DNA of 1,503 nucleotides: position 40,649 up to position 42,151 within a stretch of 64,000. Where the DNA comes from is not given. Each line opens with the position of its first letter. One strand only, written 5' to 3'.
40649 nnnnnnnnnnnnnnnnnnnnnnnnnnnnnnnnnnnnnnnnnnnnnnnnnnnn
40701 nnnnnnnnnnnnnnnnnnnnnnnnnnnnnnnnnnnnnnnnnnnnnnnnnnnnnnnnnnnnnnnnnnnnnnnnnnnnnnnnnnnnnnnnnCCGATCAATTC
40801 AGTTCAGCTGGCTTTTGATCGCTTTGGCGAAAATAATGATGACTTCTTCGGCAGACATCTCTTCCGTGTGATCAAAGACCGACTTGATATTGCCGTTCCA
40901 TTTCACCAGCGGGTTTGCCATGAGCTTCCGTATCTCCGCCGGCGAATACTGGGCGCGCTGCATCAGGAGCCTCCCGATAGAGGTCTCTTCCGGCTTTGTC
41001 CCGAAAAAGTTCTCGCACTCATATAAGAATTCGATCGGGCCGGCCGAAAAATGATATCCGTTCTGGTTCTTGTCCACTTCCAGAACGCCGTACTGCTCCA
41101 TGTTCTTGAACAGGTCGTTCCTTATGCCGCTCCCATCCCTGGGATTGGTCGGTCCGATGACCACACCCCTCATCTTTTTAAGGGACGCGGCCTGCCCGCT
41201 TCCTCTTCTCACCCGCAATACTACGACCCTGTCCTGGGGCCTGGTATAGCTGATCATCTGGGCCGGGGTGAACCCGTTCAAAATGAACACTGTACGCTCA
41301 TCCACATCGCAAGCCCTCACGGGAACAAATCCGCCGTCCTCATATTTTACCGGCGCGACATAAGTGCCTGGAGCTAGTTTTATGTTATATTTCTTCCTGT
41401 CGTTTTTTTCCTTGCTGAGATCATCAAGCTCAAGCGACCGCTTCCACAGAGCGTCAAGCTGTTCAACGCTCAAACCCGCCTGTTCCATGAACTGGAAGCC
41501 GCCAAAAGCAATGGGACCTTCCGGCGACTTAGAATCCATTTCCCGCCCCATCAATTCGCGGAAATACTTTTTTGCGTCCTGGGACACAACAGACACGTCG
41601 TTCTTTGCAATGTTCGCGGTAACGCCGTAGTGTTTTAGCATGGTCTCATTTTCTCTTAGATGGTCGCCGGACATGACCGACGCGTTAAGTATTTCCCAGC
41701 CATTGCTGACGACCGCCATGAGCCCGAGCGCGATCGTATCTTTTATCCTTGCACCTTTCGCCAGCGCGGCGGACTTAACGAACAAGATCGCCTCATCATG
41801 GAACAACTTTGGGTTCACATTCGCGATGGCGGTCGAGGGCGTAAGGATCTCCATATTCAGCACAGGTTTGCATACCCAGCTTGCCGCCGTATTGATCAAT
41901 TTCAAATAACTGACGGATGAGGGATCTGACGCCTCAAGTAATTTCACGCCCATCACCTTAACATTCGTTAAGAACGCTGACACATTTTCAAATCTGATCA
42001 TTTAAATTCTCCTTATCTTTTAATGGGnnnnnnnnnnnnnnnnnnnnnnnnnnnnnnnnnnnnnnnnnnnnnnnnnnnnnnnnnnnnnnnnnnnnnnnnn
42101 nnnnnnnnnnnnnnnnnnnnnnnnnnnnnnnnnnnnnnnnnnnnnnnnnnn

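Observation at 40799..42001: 400-aa protein with a divergent NDK-like fold next to a sugar-phosphate transferase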

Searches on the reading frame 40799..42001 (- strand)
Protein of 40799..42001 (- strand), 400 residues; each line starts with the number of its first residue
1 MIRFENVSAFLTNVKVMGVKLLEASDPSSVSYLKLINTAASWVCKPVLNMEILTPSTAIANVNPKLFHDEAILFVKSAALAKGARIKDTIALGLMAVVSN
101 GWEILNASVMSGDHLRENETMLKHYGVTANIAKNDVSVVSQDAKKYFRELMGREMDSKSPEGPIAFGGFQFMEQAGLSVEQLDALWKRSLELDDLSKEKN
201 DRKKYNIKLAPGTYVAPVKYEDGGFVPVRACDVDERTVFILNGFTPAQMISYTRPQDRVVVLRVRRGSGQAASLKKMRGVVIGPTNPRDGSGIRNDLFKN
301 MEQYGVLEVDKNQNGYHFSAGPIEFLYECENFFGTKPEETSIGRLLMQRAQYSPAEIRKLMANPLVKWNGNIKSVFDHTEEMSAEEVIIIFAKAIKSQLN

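Call 3: search_protein_families(library=pfam, proteins=[window:40799-42001:-], max_evalue=1)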
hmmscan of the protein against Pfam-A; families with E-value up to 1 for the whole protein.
window:40799-42001:- (400 aa): 0 families

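Call 4: search_protein_families(library=ncbifam, proteins=[window:40799-42001:-], max_evalue=1)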
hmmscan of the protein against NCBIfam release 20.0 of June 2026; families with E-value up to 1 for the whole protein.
window:40799-42001:- (400 aa): 0 families

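Call 5: search_solved_structures(query=window:40799-42001:-, max_evalue=10, show_alignments=3)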
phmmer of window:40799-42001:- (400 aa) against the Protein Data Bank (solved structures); distinct sequences matched with E-value up to 10: 0.

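Call 7: find_homologous_proteins(query=window:40799-42001:-)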
Query window:40799-42001:- (400 aa): 1 proteins with E <= 0.001 among 3489 candidates.
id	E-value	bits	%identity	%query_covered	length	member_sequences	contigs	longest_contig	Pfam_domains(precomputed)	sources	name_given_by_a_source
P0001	9.0e-264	892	100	100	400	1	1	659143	-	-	-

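Call 20: search_protein_representatives(protein=window:40799-42001:-)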
Query: 400 residues. Proteins with E-value up to 0.001 (for the whole library): 546; up to 1e-10: 220; up to 1e-30: 9. The best 150 are listed.
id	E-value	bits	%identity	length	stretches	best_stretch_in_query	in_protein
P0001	2.9e-264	892.1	100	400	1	1-400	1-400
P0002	4.7e-75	269.5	40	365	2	233-399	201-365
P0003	6.2e-73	262.5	29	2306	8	207-390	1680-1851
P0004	1.6e-71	257.8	30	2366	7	230-392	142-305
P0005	8.8e-57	209.3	50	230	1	165-399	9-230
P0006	4.3e-55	203.8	30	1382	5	64-395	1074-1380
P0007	1.2e-41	159.5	26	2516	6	233-389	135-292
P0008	9.6e-35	136.8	29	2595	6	221-390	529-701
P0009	1.5e-31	126.3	52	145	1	260-399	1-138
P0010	4.3e-28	114.9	27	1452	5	222-385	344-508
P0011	4.3e-28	114.9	30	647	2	70-386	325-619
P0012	1.9e-27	112.8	32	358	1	61-399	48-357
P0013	4.1e-27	111.7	29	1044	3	222-369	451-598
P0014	1.3e-25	106.8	30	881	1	69-387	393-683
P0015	2.2e-25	106.0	34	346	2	232-395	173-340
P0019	6.4e-25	104.5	37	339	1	70-388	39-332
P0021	1.8e-24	103.0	37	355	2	233-398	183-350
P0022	4.0e-24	101.8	34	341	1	73-389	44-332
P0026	1.7e-23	99.8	28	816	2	69-391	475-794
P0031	7.6e-23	97.6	34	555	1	69-391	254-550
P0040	6.9e-22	94.5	30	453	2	230-385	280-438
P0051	1.0e-19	87.3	29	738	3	233-392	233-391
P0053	1.2e-19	87.1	29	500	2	172-390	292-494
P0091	2.0e-16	76.5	28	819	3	237-385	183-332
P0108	2.1e-15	73.2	29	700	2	238-388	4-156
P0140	9.5e-14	67.7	30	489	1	72-387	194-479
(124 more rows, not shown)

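Call 22: predict_structure(protein=window:40799-42001:-)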
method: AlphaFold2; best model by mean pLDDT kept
length: 400 residues; sequences in the alignment: 1
mean_pLDDT: 36.8   pTM: 0.23
mean pLDDT of the five models: 36.8, 32.6, 32.6, 31.1, 31.0
residues with pLDDT >= 90: 0; 70-90: 8; 50-70: 34; < 50: 358
segments of 3 or more residues with pLDDT < 50: 1-16, 18-335, 364-382, 398-400
pLDDT, mean of each block of 10 residues (from residue 1): 34 44 43 45 39 27 37 37 35 37 33 37 33 31 35 35 31 34 34 31 26 29 32 32 29 27 27 28 29 36 34 28 28 49 64 73 45 39 51 54
secondary structure, 60 per line:
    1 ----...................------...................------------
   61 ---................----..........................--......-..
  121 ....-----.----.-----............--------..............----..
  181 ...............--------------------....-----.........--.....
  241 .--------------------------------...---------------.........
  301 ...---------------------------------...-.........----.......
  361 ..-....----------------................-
elements in order: H5-23 H30-48 H64-79 H84-109 H112-117 H119-124 H141-152 H161-174 H179-195 E216-219 E225-233 E236-241 H292-303 H341-349 H354-362 H364-367 H384-399

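Call 30: list_cluster_members(proteins=[P0002, P0012, P0015, P0019, P0021, P0022, P0003, P0011, P0006, P0014])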
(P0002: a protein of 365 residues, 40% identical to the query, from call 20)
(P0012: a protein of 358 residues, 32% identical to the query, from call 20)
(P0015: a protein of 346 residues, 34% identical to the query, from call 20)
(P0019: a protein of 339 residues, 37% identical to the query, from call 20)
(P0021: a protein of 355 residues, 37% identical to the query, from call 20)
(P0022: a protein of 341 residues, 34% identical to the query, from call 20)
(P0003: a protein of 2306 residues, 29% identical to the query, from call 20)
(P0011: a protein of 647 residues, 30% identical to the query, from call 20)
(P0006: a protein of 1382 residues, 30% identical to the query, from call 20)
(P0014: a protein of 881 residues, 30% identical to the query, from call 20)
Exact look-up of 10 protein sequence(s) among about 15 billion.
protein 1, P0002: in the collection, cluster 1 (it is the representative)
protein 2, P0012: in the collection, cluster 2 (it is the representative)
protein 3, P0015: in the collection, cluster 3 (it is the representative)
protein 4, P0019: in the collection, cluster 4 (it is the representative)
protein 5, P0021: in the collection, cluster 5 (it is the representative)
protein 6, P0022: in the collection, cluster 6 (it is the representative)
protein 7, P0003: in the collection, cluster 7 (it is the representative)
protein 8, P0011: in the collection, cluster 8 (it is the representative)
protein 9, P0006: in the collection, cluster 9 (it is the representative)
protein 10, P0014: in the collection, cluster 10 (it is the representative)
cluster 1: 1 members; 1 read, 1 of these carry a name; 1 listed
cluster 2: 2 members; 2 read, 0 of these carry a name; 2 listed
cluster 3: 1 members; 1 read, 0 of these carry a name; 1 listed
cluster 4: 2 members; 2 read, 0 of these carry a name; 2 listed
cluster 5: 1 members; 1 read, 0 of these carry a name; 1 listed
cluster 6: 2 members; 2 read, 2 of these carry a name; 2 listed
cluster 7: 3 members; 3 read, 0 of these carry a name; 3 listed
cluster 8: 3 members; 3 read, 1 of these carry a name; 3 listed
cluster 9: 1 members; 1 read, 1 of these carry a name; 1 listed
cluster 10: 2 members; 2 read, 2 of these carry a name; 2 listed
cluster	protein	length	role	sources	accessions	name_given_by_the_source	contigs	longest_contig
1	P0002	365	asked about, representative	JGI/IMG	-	hypothetical protein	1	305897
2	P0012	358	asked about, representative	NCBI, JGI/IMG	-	-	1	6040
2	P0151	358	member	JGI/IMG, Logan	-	-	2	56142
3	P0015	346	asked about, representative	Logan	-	-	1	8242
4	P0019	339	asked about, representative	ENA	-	-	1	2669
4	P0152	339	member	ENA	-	-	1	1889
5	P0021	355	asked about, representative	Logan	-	-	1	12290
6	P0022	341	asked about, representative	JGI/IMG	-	hypothetical protein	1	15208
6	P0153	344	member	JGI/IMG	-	hypothetical protein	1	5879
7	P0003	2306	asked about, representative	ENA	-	-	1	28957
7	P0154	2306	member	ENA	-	-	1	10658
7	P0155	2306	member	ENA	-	-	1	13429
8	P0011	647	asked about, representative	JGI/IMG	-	-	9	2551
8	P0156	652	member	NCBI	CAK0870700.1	unnamed protein product, partial [Prorocentrum cordatum]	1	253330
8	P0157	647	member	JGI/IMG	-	-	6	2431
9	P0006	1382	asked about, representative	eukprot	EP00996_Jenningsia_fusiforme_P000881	NODE_17_length_4595_cov_21.435988_g14_i0.p1 ...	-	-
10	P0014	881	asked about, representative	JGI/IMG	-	hypothetical protein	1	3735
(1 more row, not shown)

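Call 31: find_encoding_contigs(protein=P0002, flank=8000, max_places=3)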
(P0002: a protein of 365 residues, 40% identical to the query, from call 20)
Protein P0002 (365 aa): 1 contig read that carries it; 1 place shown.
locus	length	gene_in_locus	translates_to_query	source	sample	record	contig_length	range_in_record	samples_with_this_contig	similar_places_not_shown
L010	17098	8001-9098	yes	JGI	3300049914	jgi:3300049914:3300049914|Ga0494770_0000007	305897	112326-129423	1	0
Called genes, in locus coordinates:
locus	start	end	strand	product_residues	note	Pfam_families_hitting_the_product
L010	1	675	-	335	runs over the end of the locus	PF02563:Poly_export, PF22461:SLBB_2, PF10531:SLBB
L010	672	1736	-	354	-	PF04748:Polysacc_deac_2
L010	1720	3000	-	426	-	PF22694:CtpB_N-like (weak), PF00595:PDZ, PF13180:PDZ_2, PF17820:PDZ_6, PF03572:Peptidase_S41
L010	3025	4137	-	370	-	PF24568:CC_PcsB, PF01551:Peptidase_M23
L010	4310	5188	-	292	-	-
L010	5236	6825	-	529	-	-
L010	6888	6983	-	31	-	-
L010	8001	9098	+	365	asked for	-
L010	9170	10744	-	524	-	PF01541:GIY-YIG, PF27096:UvrC_M, PF02151:UVR, PF22920:UvrC_RNaseH, PF08459:UvrC_RNaseH_dom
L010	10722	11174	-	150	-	PF01281:Ribosomal_L9_N, PF03948:Ribosomal_L9_C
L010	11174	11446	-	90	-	PF01084:Ribosomal_S18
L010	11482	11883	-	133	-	PF00436:SSB, PF22657:SSB_1 (weak)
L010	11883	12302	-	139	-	PF00436:SSB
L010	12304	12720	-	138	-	PF01250:Ribosomal_S6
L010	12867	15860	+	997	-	PF02463:SMC_N, PF13175:AAA_15, PF13304:AAA_21, PF13476:AAA_23, PF13555:AAA_29 (weak), PF13304:AAA_21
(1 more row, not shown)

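Call 37: find_related_loci(query=window:40799-42001:-, collection=genome_contigs, flank=6000)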
Query window:40799-42001:- (400 aa) in genome_contigs; peptide patterns used: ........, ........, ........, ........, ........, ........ (x = any residue, [..] = any of these).
64 stretches matched a pattern, but none encodes a relative of the query by tblastn (E <= 1e-3).

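Call 43: find_related_loci(query=A3, collection=genome_contigs, flank=6000)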
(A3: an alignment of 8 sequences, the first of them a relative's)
Query A3 (339 aa) in genome_contigs; peptide patterns used: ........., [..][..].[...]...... (x = any residue, [..] = any of these).
272 stretches matched a pattern; 263 encode a relative of the query (tblastn E <= 1e-3); the best 80 are kept; 80 distinct loci.
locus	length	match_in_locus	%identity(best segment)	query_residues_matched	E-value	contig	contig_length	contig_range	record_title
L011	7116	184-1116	46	25-335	4e-87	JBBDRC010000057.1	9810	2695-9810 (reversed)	MAG: Kiritimatiellia bacterium isolate LejiaC_57_16 Lejia_C_15911_length_9810_cov_10, whole genome shotgun sequence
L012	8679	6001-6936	43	24-335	9e-87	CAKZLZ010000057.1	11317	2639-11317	MAG TPA_asm: uncultured Verrucomicrobia bacterium isolate ERR2094169_bin.138_CONCOCT_v1.1_MAG genome assembly, contig: E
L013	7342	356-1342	47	13-336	1e-86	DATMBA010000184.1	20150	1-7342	MAG TPA_asm: Roseiflexaceae bacterium isolate SMAG_U13340 k141_209132, whole genome shotgun sequence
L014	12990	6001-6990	43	1-335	8e-85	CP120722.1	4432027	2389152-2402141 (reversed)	Kiritimatiellota bacterium B12222 chromosome, complete genome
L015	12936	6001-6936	42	24-335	6e-85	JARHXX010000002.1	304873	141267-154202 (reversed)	Kiritimatiellaeota bacterium B1221 scaffold_2_length=304874, whole genome shotgun sequence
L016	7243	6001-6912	43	30-335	1e-84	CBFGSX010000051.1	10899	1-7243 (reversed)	MAG TPA_asm: uncultured Alphaproteobacteria bacterium isolate SRR17295757_metabat2_91 genome assembly, contig: ERZ233985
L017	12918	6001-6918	43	31-337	1e-84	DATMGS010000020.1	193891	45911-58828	MAG TPA_asm: Puia sp. isolate SMAG_U13495 k141_1520333, whole genome shotgun sequence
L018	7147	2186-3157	44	12-336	3e-84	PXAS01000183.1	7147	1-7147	MAG: PVC group bacterium isolate T3Sed10_216 T3-Sed10-C28105, whole genome shotgun sequence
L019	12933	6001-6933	45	25-335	6e-84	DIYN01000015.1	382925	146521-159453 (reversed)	MAG TPA_asm: Verrucomicrobia bacterium UBA6053 UBA6053_contig_171, whole genome shotgun sequence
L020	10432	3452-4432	42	8-335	3e-83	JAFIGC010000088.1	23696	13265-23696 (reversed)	MAG: Verrucomicrobia bacterium isolate BM_Day0_Bin.15 NODE_430_length_23696_cov_8.057443, whole genome shotgun sequence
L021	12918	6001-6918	42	31-337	1e-82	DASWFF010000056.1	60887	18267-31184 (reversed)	MAG TPA_asm: Puia sp. isolate SMAG_U2782 k141_3760294, whole genome shotgun sequence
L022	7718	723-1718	43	9-336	6e-82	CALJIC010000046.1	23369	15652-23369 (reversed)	MAG TPA_asm: uncultured Roseiflexaceae bacterium isolate SRR5251193_bin.98_CONCOCT_v1.1_MAG genome assembly, contig: ERZ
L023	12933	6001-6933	43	24-335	2e-81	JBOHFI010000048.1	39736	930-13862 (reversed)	MAG: Pseudonocardiaceae bacterium isolate SE1533_metabat2.bin.6 NODE_184_length_39736_cov_11.880583, whole genome shotgu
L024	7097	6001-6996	41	2-335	3e-81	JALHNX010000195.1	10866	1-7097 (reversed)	MAG: Pyrinomonadaceae bacterium isolate Bin_76_1 c_000000022204, whole genome shotgun sequence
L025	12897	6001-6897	46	24-327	2e-81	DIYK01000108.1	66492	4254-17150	MAG TPA_asm: Verrucomicrobia bacterium UBA6056 UBA6056_contig_400, whole genome shotgun sequence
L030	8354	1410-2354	44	25-338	1e-80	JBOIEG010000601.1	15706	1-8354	MAG: Gammaproteobacteria bacterium isolate H1-B1_maxbin2.bin.5_sub k127_859941, whole genome shotgun sequence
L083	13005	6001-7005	38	3-335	1e-72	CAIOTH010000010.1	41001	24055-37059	MAG: uncultured Bacteroidetes bacterium isolate Umea3_bin-1751 genome assembly, contig: bin-1751:010/174, whole genome s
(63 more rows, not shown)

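Call 46: search_protein_families(library=ncbifam, proteins=[P0019, P0015, L083:5992-7020:+, P0011], max_evalue=1)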
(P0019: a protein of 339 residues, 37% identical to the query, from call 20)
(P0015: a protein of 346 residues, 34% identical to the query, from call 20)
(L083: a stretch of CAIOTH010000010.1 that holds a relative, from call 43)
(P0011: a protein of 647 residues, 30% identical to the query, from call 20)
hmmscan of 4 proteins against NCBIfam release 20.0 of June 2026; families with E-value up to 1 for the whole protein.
P0019 (339 aa): 4 families
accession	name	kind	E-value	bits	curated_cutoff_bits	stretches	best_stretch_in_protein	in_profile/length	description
NF001908.0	PRK00668.1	equivalog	0.00043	20.1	155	1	199-237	72-109/141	nucleoside-diphosphate kinase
NF011112.0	PRK14540.1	equivalog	0.017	14.9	202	1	191-234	64-105/135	nucleoside-diphosphate kinase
NF011116.0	PRK14545.1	equivalog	0.06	13.5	217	1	216-234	88-106/139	nucleoside-diphosphate kinase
NF011114.0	PRK14542.1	equivalog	0.13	12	250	1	200-234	70-104/137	nucleoside-diphosphate kinase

P0015 (346 aa): 5 families
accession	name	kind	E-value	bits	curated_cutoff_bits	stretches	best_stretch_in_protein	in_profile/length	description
NF001908.0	PRK00668.1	equivalog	4.9e-06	26.4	155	1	205-275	76-136/141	nucleoside-diphosphate kinase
NF011116.0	PRK14545.1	equivalog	0.003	17.7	217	1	202-236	73-107/139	nucleoside-diphosphate kinase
NF011114.0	PRK14542.1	equivalog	0.0085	15.8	250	1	217-246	86-115/137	nucleoside-diphosphate kinase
NF011113.0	PRK14541.1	equivalog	0.016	15.3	255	1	210-262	80-121/140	nucleoside-diphosphate kinase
NF011112.0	PRK14540.1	equivalog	0.083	12.7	202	1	215-235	85-105/135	nucleoside-diphosphate kinase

L083:5992-7020:+ (342 aa): 4 families
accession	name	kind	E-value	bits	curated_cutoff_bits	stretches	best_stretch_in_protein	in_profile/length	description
NF001908.0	PRK00668.1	equivalog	3.8e-05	23.5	155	1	192-273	63-132/141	nucleoside-diphosphate kinase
NF011113.0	PRK14541.1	equivalog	0.0015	18.6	255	1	180-244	50-111/140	nucleoside-diphosphate kinase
NF011116.0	PRK14545.1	equivalog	0.024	14.8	217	1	181-240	53-109/139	nucleoside-diphosphate kinase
NF011112.0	PRK14540.1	equivalog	0.044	13.6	202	1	194-238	64-106/135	nucleoside-diphosphate kinase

P0011 (647 aa): 8 families
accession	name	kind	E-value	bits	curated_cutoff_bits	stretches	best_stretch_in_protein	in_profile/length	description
NF001908.0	PRK00668.1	equivalog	6.2e-15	55.2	155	3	202-258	88-133/141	nucleoside-diphosphate kinase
NF011114.0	PRK14542.1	equivalog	6.5e-12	45.3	250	2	167-249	57-132/137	nucleoside-diphosphate kinase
NF011116.0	PRK14545.1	equivalog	9e-09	35.6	217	2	506-533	84-110/139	nucleoside-diphosphate kinase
NF011113.0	PRK14541.1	equivalog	1e-05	25.6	255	1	482-552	62-126/140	nucleoside-diphosphate kinase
NF011112.0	PRK14540.1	equivalog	0.0099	15.7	202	0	325-358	4-37/135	nucleoside-diphosphate kinase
NF004828.0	PRK06183.1-2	equivalog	0.038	12.3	853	0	247-275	181-209/568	bifunctional 3-(3-hydroxy-phenyl)propionate/3-hydroxycinnamic acid hydroxylase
NF047984.1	porin_WD0745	equivalog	0.08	11.5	600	0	34-75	161-205/662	WD0745 family porin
NF002048.0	PRK00876.1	subfamily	0.2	10.4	313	0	34-61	23-50/330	NAD(+) synthase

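Call 53: search_protein_families(library=pfam, proteins=[P0031, P0040, P0053, P0140, P0026, P0108, P0051, P0091, P0013, P0003], max_evalue=0.001)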
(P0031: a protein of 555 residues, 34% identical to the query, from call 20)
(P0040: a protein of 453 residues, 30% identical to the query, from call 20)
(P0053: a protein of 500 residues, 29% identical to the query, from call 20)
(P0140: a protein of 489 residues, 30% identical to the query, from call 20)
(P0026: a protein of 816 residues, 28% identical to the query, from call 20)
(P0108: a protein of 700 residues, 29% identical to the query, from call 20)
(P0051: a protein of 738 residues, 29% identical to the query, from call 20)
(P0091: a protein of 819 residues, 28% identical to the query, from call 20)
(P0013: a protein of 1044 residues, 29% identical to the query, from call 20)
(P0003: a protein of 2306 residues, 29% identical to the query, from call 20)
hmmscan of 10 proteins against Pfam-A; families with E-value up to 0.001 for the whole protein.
P0031 (555 aa): 0 families

P0040 (453 aa): 0 families

P0053 (500 aa): 1 family
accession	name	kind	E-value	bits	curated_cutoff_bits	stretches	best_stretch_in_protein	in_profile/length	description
PF00334.24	NDK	-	1.7e-09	38.1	27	0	85-140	85-129/135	Nucleoside diphosphate kinase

P0140 (489 aa): 0 families

P0026 (816 aa): 1 family
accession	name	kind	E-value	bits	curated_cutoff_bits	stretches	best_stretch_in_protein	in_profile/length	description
PF00334.24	NDK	-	4e-12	46.6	27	0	669-732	80-131/135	Nucleoside diphosphate kinase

P0108 (700 aa): 1 family
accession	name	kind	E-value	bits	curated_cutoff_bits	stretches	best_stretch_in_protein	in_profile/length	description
PF00334.24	NDK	-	1e-10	42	27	0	430-483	85-127/135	Nucleoside diphosphate kinase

P0051 (738 aa): 1 family
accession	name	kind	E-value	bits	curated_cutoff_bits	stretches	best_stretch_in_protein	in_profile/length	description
PF00334.24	NDK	-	6.6e-09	36.2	27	0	583-629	84-119/135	Nucleoside diphosphate kinase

P0091 (819 aa): 1 family
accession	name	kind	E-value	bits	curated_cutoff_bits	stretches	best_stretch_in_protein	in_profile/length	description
PF00334.24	NDK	-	6.7e-11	42.6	27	1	225-282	85-131/135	Nucleoside diphosphate kinase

P0013 (1044 aa): 2 families
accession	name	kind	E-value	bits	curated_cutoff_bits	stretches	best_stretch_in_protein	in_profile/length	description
PF00334.24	NDK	-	1.1e-19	71.1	27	0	15-46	2-33/135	Nucleoside diphosphate kinase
PF08310.17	LGFP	-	0.00068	20.4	22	0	205-222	33-50/53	LGFP repeat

P0003 (2306 aa): 4 families
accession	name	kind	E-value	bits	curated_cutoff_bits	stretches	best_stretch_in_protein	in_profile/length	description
PF00334.24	NDK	-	1.6e-37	128.9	27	1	192-250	85-132/135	Nucleoside diphosphate kinase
PF13499.12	EF-hand_7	-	1.3e-07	32.3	30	1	2235-2298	2-64/67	EF-hand domain pair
PF13405.12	EF-hand_6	-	2.7e-06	27.1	25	0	2237-2259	2-24/30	EF-hand domain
PF00036.39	EF-hand_1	-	0.00084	19.2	25.4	0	2237-2259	2-24/29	EF hand domain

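Call 56: find_homologous_proteins(query=P0019, max_evalue=1e-20)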
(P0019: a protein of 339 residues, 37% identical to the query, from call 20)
Query P0019 (339 aa): 667 proteins with E <= 1e-20 among 8000 candidates; the best 120 are listed.
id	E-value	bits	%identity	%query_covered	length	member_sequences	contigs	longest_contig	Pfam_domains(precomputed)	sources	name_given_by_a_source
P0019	4.2e-216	735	100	100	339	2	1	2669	-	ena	-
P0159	3.2e-136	472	67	99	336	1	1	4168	-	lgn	-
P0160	4.5e-134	465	64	99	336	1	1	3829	-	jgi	jgi:hypothetical protein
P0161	7.7e-128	445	63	98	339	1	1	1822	-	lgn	-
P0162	2.6e-117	410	60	91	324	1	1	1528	-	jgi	jgi:hypothetical protein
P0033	3.4e-112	393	67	79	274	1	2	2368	-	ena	-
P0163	2.0e-90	322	49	94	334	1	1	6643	-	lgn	-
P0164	3.1e-88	315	49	92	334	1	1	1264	-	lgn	-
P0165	1.4e-85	306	47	93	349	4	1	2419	-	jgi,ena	-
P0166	9.0e-84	300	46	98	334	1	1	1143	-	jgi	jgi:hypothetical protein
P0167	1.8e-83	299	47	92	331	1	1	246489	PF00334.25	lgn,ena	-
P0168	3.4e-83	298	48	92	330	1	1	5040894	-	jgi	jgi:hypothetical protein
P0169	7.6e-83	297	44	96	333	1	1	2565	-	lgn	-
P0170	8.2e-83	297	46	96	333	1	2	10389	-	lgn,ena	-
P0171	1.1e-82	296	48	95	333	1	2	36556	-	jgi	jgi:hypothetical protein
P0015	6.0e-82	294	47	84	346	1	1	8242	-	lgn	-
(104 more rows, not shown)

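Call 69: search_dna_similar(query=P0019, collection=phages, mode=protein, max_evalue=0.001, max_rows=10)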
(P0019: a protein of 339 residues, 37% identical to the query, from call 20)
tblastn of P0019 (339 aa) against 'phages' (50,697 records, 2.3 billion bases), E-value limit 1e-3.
No match.

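Call 70: search_dna_similar(query=P0019, collection=plasmids, mode=protein, max_evalue=0.001, max_rows=10)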
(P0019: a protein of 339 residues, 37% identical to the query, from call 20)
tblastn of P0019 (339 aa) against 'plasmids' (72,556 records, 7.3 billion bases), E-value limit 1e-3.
Records with a match: 2; places in all: 2; records where one place covers at least 80% of the query: 2.
Best place of each record, by identity: <60% 2.
By first word of the organism name: Bacillus 1; Parageobacillus 1.
By predicted mobility (MOB-suite, as given by PLSDB): non-mobilizable 1; conjugative 1.
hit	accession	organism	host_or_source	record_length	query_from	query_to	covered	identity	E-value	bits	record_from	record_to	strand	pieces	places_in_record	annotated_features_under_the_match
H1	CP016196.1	Bacillus thuringiensis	organism,soil sample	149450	34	333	88%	32.3%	5e-52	192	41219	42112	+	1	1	hypothetical protein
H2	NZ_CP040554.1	Parageobacillus caldoxylosilyticus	pure culture,compost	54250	28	335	91%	25.2%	4e-26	116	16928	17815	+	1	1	hypothetical protein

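Call 71: get_annotated_region(hit=H1, flank=7000)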
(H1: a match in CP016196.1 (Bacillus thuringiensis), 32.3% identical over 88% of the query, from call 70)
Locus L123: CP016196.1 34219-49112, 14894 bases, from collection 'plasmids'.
description: Bacillus thuringiensis serovar coreanensis strain ST7 plasmid pST7-2, complete sequence
organism: Bacillus thuringiensis (NCBI taxid 180843)
taxonomy: Bacteria; Bacillota; Bacilli; Bacillales; Bacillaceae; Bacillus; Bacillus thuringiensis
host: -; source: organism,soil sample; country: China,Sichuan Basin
typing (MOB-suite, as given by PLSDB): non-mobilizable; replicon rep_cluster_164
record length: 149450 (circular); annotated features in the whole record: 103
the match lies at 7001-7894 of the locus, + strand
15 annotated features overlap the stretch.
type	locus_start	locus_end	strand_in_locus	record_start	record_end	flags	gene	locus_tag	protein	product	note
CDS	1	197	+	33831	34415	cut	-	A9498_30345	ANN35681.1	hypothetical protein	-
CDS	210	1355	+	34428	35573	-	-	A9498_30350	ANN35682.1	hypothetical protein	-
CDS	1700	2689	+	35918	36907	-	-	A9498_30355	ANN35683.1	hypothetical protein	-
CDS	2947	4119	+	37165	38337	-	-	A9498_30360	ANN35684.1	hypothetical protein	-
CDS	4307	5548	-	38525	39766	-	-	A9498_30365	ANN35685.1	hypothetical protein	-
CDS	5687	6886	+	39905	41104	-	-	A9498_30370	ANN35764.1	S-adenosylmethionine synthetase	-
CDS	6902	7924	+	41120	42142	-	-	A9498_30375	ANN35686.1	hypothetical protein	-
CDS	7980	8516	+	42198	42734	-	-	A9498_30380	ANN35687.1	hypothetical protein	-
CDS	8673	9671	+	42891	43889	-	-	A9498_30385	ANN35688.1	hypothetical protein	-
CDS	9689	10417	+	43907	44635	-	-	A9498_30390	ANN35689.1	short-chain dehydrogenase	-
CDS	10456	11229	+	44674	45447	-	-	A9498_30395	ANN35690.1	short-chain dehydrogenase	-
CDS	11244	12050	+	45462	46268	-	-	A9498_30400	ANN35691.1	phosphoesterase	-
CDS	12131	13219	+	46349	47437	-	-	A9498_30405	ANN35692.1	myo-inositol-1-phosphate synthase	-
CDS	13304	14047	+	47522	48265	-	-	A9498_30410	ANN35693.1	hypothetical protein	-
CDS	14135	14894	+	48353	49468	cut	-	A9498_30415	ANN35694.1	hypothetical protein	-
